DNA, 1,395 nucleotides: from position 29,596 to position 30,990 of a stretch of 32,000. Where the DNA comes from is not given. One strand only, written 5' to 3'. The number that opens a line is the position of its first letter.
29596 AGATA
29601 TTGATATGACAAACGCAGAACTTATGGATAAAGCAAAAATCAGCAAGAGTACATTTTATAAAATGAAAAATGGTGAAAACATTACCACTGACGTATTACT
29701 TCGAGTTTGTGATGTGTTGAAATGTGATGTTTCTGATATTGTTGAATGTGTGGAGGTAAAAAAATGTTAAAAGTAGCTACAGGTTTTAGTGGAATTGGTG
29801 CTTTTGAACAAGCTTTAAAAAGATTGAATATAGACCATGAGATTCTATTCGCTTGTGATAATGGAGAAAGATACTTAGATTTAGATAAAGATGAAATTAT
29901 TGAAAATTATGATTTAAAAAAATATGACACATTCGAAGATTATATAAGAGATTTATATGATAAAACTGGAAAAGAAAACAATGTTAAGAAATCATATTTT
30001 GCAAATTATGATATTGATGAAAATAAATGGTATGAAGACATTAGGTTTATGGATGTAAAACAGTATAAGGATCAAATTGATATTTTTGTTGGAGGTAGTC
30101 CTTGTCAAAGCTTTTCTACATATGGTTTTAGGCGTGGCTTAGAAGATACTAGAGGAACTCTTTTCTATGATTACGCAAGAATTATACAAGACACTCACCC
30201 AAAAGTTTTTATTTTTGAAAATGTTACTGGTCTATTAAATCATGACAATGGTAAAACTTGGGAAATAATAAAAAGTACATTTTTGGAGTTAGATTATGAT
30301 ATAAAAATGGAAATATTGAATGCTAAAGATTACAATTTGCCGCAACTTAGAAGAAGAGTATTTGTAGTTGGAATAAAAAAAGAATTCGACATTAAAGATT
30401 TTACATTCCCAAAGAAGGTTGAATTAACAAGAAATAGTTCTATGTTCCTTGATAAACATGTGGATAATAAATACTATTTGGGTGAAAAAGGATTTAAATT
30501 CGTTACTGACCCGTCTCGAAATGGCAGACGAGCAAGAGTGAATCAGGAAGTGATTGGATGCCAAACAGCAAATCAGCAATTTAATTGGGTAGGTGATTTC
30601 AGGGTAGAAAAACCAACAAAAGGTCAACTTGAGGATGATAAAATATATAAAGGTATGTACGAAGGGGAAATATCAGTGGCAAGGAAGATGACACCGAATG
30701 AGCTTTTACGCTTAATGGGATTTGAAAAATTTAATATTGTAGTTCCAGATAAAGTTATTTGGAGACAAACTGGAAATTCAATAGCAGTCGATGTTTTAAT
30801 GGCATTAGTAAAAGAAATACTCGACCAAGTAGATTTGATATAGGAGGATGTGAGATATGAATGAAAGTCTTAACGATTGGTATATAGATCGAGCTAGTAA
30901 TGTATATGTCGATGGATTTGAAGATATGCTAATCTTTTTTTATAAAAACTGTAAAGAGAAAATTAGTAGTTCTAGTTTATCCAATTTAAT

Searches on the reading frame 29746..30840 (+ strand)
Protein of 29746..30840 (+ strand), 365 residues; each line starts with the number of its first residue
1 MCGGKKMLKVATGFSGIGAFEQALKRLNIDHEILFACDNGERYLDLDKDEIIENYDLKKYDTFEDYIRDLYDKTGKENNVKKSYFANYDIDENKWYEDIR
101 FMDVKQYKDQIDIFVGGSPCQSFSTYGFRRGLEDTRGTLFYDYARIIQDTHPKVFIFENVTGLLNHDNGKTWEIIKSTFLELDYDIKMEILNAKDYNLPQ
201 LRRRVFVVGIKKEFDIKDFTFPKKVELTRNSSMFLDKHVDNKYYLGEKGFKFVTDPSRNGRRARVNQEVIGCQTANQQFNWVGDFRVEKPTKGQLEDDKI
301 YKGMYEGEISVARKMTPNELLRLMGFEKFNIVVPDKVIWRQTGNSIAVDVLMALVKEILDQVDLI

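Call 31: search_protein_families(library=pfam, proteins=[window:29746-30840:+], max_evalue=0.01)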
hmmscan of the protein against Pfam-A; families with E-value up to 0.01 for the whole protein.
window:29746-30840:+ (365 aa): 1 family
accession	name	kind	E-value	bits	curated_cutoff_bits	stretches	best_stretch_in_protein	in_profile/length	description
PF00145.23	DNA_methylase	-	1.7e-65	222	22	1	77-359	31-323/324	C-5 cytosine-specific DNA methylase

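Call 89: search_protein_families(library=padloc, proteins=[window:29746-30840:+], max_evalue=0.001)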
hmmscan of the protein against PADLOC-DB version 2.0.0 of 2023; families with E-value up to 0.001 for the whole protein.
window:29746-30840:+ (365 aa): 63 families (the best 25 are shown)
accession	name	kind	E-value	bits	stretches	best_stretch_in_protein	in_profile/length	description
PDLC03272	MTase_II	-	5.8e-67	224.6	1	79-362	107-390/407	Type II methyltransferase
PDLC03734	oMTase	-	5e-50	168.8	1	81-213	40-171/444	orphan methyltransferase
PDLC03378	MTase_II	-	2.1e-49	166.6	1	9-361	4-329/344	Type II methyltransferase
PDLC03361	MTase_II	-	1.6e-44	150.5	1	79-361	119-436/455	Type II methyltransferase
PDLC02653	DrmMII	-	9.1e-39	131.3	1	77-360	35-311/333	DrmMII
PDLC00026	DruM2|DruM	-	2.1e-38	130.7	1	96-362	54-318/336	DNA cytosine methylase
PDLC03234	MTase_II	-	8e-38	128.7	1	77-230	43-191/375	Type II methyltransferase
PDLC03217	MTase_II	-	1.3e-37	127.7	1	110-359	444-698/703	Type II methyltransferase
PDLC03716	oMTase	-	2.1e-36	123.8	1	79-362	71-339/349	orphan methyltransferase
PDLC03326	MTase_II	-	5.8e-36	122.5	1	104-228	70-193/412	Type II methyltransferase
PDLC00027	DruM2|DruM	-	2.7e-35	120.4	1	91-227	55-187/361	DNA cytosine methylase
PDLC03388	MTase_II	-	2.4e-33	113.7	1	52-359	67-357/360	Type II methyltransferase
PDLC00033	DruM2|DruM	-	1.1e-32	111.7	1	79-218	62-200/368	DNA cytosine methylase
PDLC03307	MTase_II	-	3.5e-32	110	2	82-168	36-119/382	Type II methyltransferase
PDLC03330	MTase_II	-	3.6e-32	109.7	1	98-229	149-282/430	Type II methyltransferase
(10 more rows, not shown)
